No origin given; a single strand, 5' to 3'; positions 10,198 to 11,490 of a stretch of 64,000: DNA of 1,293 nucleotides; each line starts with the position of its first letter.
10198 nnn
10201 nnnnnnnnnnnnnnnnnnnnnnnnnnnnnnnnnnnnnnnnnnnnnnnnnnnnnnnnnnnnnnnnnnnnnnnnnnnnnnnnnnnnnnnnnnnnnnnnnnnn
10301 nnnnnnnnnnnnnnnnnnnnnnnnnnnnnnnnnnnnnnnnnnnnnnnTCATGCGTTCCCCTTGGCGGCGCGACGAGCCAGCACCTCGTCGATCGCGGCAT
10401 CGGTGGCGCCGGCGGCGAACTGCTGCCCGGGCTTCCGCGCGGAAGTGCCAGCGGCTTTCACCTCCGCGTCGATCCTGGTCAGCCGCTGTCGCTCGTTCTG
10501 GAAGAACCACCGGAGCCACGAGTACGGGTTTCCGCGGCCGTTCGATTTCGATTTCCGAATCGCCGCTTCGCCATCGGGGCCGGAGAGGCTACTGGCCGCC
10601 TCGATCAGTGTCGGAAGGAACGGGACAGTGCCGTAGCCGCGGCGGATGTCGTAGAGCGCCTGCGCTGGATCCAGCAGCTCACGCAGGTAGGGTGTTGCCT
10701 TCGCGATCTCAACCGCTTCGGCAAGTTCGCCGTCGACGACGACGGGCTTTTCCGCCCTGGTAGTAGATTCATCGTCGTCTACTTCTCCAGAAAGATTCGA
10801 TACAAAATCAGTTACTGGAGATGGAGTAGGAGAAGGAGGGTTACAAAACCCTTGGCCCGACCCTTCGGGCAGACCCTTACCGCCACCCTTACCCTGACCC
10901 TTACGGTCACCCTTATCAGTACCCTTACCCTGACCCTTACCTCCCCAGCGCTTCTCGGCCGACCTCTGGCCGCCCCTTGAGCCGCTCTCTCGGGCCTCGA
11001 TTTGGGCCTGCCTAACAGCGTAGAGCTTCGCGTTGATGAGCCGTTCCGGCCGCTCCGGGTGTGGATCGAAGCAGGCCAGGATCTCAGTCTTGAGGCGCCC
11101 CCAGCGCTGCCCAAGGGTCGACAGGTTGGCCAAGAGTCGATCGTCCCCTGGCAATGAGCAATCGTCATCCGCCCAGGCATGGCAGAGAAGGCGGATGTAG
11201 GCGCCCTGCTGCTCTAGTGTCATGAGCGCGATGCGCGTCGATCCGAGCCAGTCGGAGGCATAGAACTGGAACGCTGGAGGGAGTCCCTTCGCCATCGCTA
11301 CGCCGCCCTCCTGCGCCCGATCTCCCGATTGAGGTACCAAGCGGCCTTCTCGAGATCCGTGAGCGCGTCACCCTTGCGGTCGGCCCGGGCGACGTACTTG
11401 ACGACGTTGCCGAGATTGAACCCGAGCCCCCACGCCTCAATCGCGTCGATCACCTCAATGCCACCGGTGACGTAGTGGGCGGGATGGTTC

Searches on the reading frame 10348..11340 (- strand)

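Call 41: search_protein_families(library=pfam, proteins=[window:10348-11340:-], max_evalue=0.01)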
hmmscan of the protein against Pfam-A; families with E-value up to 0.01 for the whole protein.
window:10348-11340:- (330 aa): 1 family
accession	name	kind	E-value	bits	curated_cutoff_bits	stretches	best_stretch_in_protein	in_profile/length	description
PF07120.17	DUF1376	-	2.6e-06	28.1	30.1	1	24-106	3-81/86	Protein of unknown function (DUF1376)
